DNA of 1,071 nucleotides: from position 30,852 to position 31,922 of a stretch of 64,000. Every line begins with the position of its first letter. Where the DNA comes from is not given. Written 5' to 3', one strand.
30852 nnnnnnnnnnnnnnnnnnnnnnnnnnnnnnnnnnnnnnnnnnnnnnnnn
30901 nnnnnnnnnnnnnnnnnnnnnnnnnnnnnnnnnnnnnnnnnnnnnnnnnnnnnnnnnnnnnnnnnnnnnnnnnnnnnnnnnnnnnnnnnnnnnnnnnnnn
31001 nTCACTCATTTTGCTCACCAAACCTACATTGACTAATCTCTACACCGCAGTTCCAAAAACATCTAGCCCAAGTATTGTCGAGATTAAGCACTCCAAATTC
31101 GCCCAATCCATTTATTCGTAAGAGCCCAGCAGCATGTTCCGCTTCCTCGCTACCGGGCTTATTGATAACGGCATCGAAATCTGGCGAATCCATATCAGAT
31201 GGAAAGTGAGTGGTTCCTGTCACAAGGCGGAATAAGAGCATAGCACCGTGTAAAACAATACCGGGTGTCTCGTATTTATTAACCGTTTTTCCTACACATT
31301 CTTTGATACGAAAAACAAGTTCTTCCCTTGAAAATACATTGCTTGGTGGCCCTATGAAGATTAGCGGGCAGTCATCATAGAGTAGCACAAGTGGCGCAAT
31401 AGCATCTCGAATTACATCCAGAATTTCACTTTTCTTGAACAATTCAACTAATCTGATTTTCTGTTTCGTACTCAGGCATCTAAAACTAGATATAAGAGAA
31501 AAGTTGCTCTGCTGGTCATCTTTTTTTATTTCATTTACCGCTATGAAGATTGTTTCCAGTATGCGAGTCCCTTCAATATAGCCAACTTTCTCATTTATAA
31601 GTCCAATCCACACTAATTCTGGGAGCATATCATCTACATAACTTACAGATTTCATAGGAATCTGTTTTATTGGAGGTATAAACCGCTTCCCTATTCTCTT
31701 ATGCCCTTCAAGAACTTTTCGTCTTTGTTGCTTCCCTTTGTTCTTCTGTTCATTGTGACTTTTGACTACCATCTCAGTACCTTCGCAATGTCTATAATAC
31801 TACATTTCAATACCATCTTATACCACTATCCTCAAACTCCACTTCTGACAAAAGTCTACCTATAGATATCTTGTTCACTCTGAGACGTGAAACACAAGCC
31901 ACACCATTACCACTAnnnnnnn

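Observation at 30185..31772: Overlapping two-gene cassette of unknown function in the most AT-rich part of the island; candidate novel defence or toxin module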

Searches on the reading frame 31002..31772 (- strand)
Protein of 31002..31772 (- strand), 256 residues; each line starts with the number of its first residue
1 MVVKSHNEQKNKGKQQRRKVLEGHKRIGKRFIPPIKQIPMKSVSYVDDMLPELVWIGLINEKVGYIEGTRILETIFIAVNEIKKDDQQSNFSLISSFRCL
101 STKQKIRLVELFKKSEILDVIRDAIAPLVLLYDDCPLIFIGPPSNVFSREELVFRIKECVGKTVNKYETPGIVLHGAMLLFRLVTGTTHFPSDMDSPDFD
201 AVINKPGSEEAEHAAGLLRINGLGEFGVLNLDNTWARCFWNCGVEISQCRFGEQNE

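Call 3: search_protein_families(library=pfam, proteins=[window:31002-31772:-], max_evalue=1)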
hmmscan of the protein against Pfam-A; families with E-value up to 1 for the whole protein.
window:31002-31772:- (256 aa): 1 family
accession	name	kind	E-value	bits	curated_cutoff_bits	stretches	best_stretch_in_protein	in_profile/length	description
PF18972.5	Wheel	-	0.19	12.5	27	1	71-142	38-103/114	Cns1/TTC4 Wheel domain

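Call 4: search_protein_families(library=padloc, proteins=[window:31002-31772:-], max_evalue=1)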
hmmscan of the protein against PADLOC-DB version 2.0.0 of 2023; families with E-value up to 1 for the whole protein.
window:31002-31772:- (256 aa): 1 family
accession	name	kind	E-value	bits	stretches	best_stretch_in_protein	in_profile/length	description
PDLC03826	DitA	-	7e-09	33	1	20-250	5-235/486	-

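Call 5: search_protein_families(library=ncbifam, proteins=[window:31002-31772:-], max_evalue=1)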
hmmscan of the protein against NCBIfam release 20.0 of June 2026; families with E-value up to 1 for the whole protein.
window:31002-31772:- (256 aa): 0 families

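Call 6: search_protein_families(library=phrogs, proteins=[window:31002-31772:-], max_evalue=1)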
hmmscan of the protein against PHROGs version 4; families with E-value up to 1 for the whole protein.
window:31002-31772:- (256 aa): 0 families

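Call 16: find_homologous_proteins(query=window:31002-31772:-)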
Query window:31002-31772:- (256 aa): 80 proteins with E <= 0.001 among 317 candidates.
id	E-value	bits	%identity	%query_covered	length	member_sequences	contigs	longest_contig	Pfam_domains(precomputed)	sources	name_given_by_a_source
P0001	1.0e-169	580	100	100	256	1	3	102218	-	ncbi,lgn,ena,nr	ncbi:MAG: hypothetical protein OXF42_04030 [Candidatus Dadabacteria bacterium]|nr:hypothetical prote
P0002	1.0e-106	374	68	95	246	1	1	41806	-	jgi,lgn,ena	-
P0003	1.1e-105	371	66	91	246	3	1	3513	-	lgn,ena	-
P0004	1.9e-102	360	65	91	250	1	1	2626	-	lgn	-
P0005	1.6e-99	350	64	91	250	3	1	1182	-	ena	-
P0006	2.1e-95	337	60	91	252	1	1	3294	-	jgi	-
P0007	1.8e-94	334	59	91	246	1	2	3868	-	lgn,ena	-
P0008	4.7e-94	332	60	91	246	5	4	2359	-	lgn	-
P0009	3.1e-93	330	57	96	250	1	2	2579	-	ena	-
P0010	2.0e-92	327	57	93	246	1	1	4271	-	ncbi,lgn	ncbi:MAG: hypothetical protein AB1522_16435 [Chloroflexota bacterium]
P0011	2.7e-92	327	57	94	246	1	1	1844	-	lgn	-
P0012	5.6e-92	326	58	96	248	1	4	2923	-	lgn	-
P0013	7.7e-92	325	57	96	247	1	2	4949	-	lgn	-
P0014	1.9e-91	324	58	96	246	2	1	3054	-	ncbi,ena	-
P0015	2.0e-91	324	58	95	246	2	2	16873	-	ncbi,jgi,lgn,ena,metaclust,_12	metaclust:\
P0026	1.2e-87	311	57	89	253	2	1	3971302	-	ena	-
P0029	4.5e-87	310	54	95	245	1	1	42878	-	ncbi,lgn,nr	ncbi:MAG: hypothetical protein KZQ75_10415 [Candidatus Thiodiazotropha sp. (ex Myrtea spinifera)]|nr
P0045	1.7e-74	268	51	93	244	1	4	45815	-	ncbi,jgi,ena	-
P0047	3.0e-74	268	49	92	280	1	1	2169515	-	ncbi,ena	-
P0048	1.7e-72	262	51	91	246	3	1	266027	-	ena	-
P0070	8.9e-58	214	45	93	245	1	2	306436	-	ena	-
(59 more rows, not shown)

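Call 20: find_encoding_contigs(protein=P0002, flank=8000, max_places=3)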
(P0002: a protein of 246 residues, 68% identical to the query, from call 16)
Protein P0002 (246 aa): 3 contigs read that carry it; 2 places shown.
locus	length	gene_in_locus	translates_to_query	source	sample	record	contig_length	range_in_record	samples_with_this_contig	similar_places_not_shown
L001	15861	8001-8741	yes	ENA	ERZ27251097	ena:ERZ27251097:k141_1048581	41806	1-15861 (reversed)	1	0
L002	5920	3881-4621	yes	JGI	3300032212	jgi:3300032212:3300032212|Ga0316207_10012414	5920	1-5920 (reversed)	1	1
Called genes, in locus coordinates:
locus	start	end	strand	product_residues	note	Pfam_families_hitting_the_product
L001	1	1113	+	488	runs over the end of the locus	PF11074:DUF2779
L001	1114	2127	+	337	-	PF13280:WYL, PF25583:WCX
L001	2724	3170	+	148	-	-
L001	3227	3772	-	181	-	-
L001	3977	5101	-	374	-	PF01381:HTH_3, PF06114:Peptidase_M78 (weak)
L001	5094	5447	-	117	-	-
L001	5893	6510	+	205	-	PF14462:Prok-E2_E (weak)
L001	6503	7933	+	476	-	PF00899:ThiF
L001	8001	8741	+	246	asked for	-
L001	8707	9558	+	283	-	PF18928:DUF5677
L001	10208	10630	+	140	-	PF00034:Cytochrom_C (weak), PF13442:Cytochrome_CBB3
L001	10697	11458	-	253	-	PF02129:Peptidase_S15 (faint), PF00561:Abhydrolase_1, PF12146:Hydrolase_4, PF12697:Abhydrolase_6, PF00326:Peptidase_S9 (faint)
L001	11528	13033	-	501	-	PF13541:ChlI, PF00158:Sigma54_activat (weak), PF01078:Mg_chelatase, PF07728:AAA_5, PF00493:MCM, PF13335:Mg_chelatase_C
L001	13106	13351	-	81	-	PF04380:BMFP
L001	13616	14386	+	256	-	PF09694:Gcw_chp, PF13609:Porin_4 (weak)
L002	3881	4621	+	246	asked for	-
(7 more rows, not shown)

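Call 21: find_encoding_contigs(protein=P0029, flank=8000, max_places=3)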
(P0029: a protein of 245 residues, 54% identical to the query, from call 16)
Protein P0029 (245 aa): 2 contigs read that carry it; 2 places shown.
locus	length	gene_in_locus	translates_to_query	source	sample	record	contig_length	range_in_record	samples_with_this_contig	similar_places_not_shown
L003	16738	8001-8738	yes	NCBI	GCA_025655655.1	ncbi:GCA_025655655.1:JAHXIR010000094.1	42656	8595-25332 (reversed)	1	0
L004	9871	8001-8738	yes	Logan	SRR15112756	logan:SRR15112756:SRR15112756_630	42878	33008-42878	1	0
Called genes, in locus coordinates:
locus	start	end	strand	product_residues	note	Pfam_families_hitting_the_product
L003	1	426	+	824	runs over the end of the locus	PF00072:Response_reg (weak), PF13426:PAS_9 (weak), PF00989:PAS, PF08447:PAS_3, PF13188:PAS_8, PF13426:PAS_9, PF00990:GGDEF, PF00563:EAL, +1 more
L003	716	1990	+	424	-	PF00890:FAD_binding_2, PF01134:GIDA (weak), PF01266:DAO (weak), PF03486:HI0933_like (faint), PF07992:Pyr_redox_2 (faint), PF12831:FAD_oxidored, PF13450:NAD_binding_8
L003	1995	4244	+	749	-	PF07992:Pyr_redox_2, PF01266:DAO (weak), PF12831:FAD_oxidored (weak), PF13450:NAD_binding_8 (weak), PF13237:Fer4_10 (weak), PF14697:Fer4_21 (weak), PF13187:Fer4_9, PF02662:FlpD, +6 more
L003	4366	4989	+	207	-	PF13534:Fer4_17, PF12838:Fer4_7 (weak), PF13183:Fer4_8, PF13187:Fer4_9, PF13237:Fer4_10 (weak)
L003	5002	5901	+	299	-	PF02754:CCG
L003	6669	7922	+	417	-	PF13175:AAA_15, PF13304:AAA_21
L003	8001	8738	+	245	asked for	-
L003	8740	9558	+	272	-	PF18928:DUF5677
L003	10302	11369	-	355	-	PF21088:MS_channel_1st, PF00924:MS_channel_2nd, PF21082:MS_channel_3rd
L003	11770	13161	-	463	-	PF00072:Response_reg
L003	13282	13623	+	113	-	PF01329:Pterin_4a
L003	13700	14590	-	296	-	PF03692:CxxCxxCC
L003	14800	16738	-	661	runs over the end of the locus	PF00890:FAD_binding_2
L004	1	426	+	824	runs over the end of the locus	PF00072:Response_reg (weak), PF13426:PAS_9 (weak), PF00989:PAS, PF08447:PAS_3, PF13188:PAS_8, PF13426:PAS_9, PF00990:GGDEF, PF00563:EAL, +1 more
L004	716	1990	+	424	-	PF00890:FAD_binding_2, PF01134:GIDA (weak), PF01266:DAO (weak), PF03486:HI0933_like (faint), PF07992:Pyr_redox_2 (faint), PF12831:FAD_oxidored, PF13450:NAD_binding_8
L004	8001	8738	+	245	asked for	-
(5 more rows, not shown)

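Call 27: find_related_loci(query=A1, collection=genome_contigs, flank=10000)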
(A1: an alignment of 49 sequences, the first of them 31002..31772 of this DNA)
Query A1 (256 aa) in genome_contigs; peptide patterns used: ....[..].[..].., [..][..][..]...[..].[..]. (x = any residue, [..] = any of these).
105 stretches matched a pattern; 38 encode a relative of the query (tblastn E <= 1e-3); 38 distinct loci.
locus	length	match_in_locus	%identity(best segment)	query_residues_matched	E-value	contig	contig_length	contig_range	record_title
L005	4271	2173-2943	55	1-255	6e-101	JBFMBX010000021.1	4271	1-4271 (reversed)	MAG: Chloroflexota bacterium isolate MAG175 MAG175_21, whole genome shotgun sequence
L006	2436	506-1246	55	8-253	2e-99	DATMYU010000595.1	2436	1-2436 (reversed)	MAG TPA_asm: Desulfosporosinus sp. isolate SMAG_U13156 k141_5618, whole genome shotgun sequence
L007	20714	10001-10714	50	20-256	3e-84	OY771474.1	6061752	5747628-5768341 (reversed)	MAG: uncultured Desulfobacterium sp. isolate 2c08e38e-77a0-468a-b8ca-c683eacf49f2 genome assembly, chromosome: 1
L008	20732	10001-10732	50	15-253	3e-83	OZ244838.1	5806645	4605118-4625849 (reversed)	MAG: Vicinamibacterales bacterium isolate 9acdbeb3-a231-4dbc-ad07-da4441d3703d genome assembly, chromosome: 1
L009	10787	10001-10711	51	17-253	1e-82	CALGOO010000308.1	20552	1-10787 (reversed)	MAG TPA_asm: uncultured Candidatus Competibacteraceae bacterium isolate SRR1506984_bin.29_CONCOCT_v1.1_MAG genome assemb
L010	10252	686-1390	50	17-250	3e-77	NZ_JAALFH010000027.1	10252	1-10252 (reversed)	Thioalkalivibrio sp. XN8 65, whole genome shotgun sequence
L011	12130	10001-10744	46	7-253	1e-72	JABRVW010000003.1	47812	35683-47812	MAG: Ignavibacterium sp. isolate MAG-04r c_000000000218, whole genome shotgun sequence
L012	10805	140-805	43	33-253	8e-64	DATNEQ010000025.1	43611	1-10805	MAG TPA_asm: Rhodanobacteraceae bacterium isolate SMAG_U11272 k141_1376763, whole genome shotgun sequence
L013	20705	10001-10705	39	16-249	4e-58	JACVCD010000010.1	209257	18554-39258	MAG: Gemmatimonadaceae bacterium isolate Desfum bin_9_GBBB01 NODE_30_length_209257_cov_6.197547, whole genome shotgun se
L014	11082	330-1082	39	4-251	4e-57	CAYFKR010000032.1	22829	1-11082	MAG TPA_asm: uncultured Fibrobacteraceae bacterium isolate ERP019367_co1_103 genome assembly, contig: NODE_1970_length_2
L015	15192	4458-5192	33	15-255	7e-48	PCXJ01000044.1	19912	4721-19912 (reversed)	MAG: Alphaproteobacteria bacterium CG11_big_fil_rev_8_21_14_0_20_44_7 CG11_8_21_14_0.20_scaffold_1504_c, whole genome sh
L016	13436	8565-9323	30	9-252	2e-32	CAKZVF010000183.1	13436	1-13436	MAG: uncultured Pirellulaceae bacterium isolate L4_Bin_METABAT__124_sub_1 genome assembly, contig: c_000001367707, whole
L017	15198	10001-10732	26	11-251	3e-31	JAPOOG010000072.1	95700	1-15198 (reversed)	MAG: Bryobacterales bacterium isolate APA_bin_29 c_000000246985, whole genome shotgun sequence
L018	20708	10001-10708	29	20-250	2e-29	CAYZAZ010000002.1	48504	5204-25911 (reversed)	MAG TPA_asm: uncultured Gammaproteobacteria bacterium isolate SRP050083_co7_250 genome assembly, contig: NODE_446_length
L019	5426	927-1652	26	12-249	4e-27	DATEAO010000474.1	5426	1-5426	MAG TPA_asm: Candidatus Methylomirabilota bacterium isolate SMAG_U8220 k141_153197, whole genome shotgun sequence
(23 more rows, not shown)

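Call 31: predict_structure(alignment_id=A1)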
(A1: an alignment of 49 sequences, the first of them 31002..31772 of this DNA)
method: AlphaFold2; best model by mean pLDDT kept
length: 256 residues; sequences in the alignment: 49
mean_pLDDT: 87.5   pTM: 0.79
mean pLDDT of the five models: 87.5, 86.5, 86.3, 85.7, 83.8
residues with pLDDT >= 90: 182; 70-90: 34; 50-70: 26; < 50: 14
segments of 3 or more residues with pLDDT < 50: 247-256
pLDDT, mean of each block of 10 residues (from residue 1): 51 56 77 72 90 98 98 98 92 97 98 98 97 96 94 96 97 97 92 91 97 96 91 92 55 41
secondary structure, 60 per line:
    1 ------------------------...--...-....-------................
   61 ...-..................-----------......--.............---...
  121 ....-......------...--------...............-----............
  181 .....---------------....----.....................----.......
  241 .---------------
elements in order: E25-27 E30-32 H34-37 H45-63 H65-82 H94-99 H102-114 H118-124 H126-131 H149-163 H169-185 H201-204 H209-229 H234-241

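Call 44: search_protein_representatives(alignment_id=A1)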
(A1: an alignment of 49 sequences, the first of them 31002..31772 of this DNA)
Query: 49 sequences, 250 profile positions. Proteins with E-value up to 0.001 (for the whole library): 1217; up to 1e-10: 733; up to 1e-30: 300. The best 150 are listed.
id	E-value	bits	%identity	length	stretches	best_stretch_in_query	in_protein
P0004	1.3e-120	417.9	-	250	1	2-248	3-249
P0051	1.3e-104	365.5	-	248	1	6-248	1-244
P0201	3.2e-89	315.1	-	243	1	5-246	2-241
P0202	2.3e-88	312.3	-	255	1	4-247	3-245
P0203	5.1e-86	304.6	-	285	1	2-246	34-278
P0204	2.8e-80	285.8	-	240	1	6-245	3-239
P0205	6.6e-80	284.6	-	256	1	3-246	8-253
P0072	2.0e-79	283.0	-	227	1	24-247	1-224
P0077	1.8e-76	273.3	-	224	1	27-247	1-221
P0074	2.6e-74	266.3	-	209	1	9-191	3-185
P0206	1.3e-73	264.0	-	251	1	3-246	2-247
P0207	7.6e-73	261.5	-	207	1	42-245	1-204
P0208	1.4e-69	250.8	-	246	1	9-248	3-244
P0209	1.3e-68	247.6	-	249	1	8-247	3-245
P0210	4.9e-68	245.7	-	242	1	7-244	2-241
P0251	3.0e-51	190.7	-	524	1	2-241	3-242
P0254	1.1e-49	185.6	-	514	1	6-244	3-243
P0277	4.4e-45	170.5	-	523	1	5-241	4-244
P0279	8.1e-45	169.7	-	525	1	12-243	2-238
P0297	6.4e-43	163.4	-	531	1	5-245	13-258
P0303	3.9e-42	160.8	-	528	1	3-246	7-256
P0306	7.8e-42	159.9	-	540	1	2-246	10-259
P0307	1.1e-41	159.4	-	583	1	8-245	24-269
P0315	3.4e-41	157.8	-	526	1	3-246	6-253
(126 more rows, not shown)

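Call 45: search_protein_families(library=padloc, proteins=[P0251, P0254, P0277, P0279, P0297, P0303, P0306, P0307, P0315, L016:8583-10202:+], max_evalue=0.01)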
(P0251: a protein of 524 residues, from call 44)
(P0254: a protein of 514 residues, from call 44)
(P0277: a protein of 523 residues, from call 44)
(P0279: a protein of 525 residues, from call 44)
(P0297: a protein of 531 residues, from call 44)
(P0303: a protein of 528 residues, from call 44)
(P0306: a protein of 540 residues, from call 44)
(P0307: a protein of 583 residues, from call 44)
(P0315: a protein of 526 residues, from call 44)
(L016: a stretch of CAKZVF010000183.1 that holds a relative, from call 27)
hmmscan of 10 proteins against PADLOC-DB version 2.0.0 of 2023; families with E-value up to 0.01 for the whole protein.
P0251 (524 aa): 1 family
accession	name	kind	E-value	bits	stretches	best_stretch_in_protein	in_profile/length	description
PDLC03826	DitA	-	1.5e-22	78.1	1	14-456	6-443/486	-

P0254 (514 aa): 1 family
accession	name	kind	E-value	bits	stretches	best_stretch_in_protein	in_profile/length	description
PDLC03826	DitA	-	8.1e-22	75.7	1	7-488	3-475/486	-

P0277 (523 aa): 1 family
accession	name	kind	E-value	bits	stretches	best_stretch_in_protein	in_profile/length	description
PDLC03826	DitA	-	1.1e-10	39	1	12-442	6-423/486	-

P0279 (525 aa): 1 family
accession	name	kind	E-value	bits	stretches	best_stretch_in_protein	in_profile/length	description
PDLC03826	DitA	-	1.2e-19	68.5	1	3-488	6-475/486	-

P0297 (531 aa): 1 family
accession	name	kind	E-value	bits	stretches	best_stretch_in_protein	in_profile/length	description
PDLC03826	DitA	-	2.4e-26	90.6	1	20-476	5-444/486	-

P0303 (528 aa): 1 family
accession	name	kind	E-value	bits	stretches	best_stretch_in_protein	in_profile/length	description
PDLC03826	DitA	-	5.9e-33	112.4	1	15-478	4-446/486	-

P0306 (540 aa): 1 family
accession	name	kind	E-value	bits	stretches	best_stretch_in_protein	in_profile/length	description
PDLC03826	DitA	-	8.7e-36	121.8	1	19-510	4-476/486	-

P0307 (583 aa): 1 family
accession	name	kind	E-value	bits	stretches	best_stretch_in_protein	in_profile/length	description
PDLC03826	DitA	-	1.5e-13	48.4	1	29-490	6-444/486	-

P0315 (526 aa): 1 family
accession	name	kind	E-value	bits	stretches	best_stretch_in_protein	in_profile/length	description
PDLC03826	DitA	-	6.8e-30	102.3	1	16-501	6-476/486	-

L016:8583-10202:+ (539 aa): 1 family
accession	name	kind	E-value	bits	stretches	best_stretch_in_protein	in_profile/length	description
PDLC03826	DitA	-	1.1e-17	62.1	1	6-495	5-474/486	-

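Call 57: find_encoding_contigs(protein=P0026, flank=9000, max_places=1)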
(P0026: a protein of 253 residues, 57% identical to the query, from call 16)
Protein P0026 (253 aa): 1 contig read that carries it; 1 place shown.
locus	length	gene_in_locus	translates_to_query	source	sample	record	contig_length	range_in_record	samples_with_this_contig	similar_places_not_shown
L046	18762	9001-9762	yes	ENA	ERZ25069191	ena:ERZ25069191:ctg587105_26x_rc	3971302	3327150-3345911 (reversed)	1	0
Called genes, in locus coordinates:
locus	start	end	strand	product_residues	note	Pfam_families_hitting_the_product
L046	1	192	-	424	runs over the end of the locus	PF00364:Biotin_lipoyl, PF25973:BSH_CzcB (faint), PF02817:E3_binding, PF00198:2-oxoacid_dh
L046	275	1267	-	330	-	PF02779:Transket_pyr, PF02780:Transketolase_C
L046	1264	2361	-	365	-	PF00676:E1_dh, PF02775:TPP_enzyme_C (faint), PF13292:DXP_synthase_N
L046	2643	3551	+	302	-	PF00294:PfkB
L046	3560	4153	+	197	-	PF03602:Cons_hypoth95, PF13649:Methyltransf_25 (weak)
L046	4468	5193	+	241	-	PF00106:adh_short, PF01370:Epimerase (weak), PF08659:KR, PF13561:adh_short_C2, PF23441:SDR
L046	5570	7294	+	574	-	PF00682:HMGL-like, PF22617:HCS_D2, PF08502:LeuA_dimer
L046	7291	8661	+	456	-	PF03972:MmgE_PrpD_N, PF19305:MmgE_PrpD_C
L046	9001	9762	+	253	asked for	-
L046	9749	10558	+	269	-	PF18928:DUF5677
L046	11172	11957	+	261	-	PF00106:adh_short, PF08659:KR, PF13561:adh_short_C2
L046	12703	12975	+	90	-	PF02540:NAD_synthase (weak), PF03054:tRNA_Me_trans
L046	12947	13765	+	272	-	PF03054:tRNA_Me_trans, PF20259:tRNA_Me_trans_M, PF20258:tRNA_Me_trans_C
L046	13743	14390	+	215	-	PF02622:DUF179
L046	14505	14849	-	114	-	PF11969:DcpS_C, PF01230:HIT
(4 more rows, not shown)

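Call 58: find_encoding_contigs(protein=P0047, flank=9000, max_places=1)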
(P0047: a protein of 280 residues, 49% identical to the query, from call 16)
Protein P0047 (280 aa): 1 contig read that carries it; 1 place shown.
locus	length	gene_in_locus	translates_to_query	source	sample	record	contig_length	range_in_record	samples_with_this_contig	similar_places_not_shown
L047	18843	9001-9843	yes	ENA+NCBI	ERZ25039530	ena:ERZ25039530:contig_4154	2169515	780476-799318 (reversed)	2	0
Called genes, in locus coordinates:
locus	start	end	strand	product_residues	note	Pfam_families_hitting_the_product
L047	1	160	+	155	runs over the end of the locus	PF06094:GGACT, PF13772:AIG2_2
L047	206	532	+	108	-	PF01257:2Fe-2S_thioredx (weak)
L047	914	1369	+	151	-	PF00994:MoCF_biosynth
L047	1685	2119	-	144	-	PF00571:CBS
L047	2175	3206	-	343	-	PF08240:ADH_N, PF00107:ADH_zinc_N, PF13602:ADH_zinc_N_2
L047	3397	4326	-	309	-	PF02567:PhzC-PhzF, PF05544:Pro_racemase (weak)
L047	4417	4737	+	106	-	-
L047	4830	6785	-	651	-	PF02310:B12-binding (weak), PF04055:Radical_SAM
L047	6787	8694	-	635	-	PF02310:B12-binding, PF04055:Radical_SAM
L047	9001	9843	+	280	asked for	-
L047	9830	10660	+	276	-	PF18928:DUF5677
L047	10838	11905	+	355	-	PF00990:GGDEF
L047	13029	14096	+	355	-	PF08240:ADH_N, PF02826:2-Hacid_dh_C (weak), PF01262:AlaDh_PNT_C (weak), PF00107:ADH_zinc_N, PF13602:ADH_zinc_N_2 (weak)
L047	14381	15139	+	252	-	PF00199:Catalase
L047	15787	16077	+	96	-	-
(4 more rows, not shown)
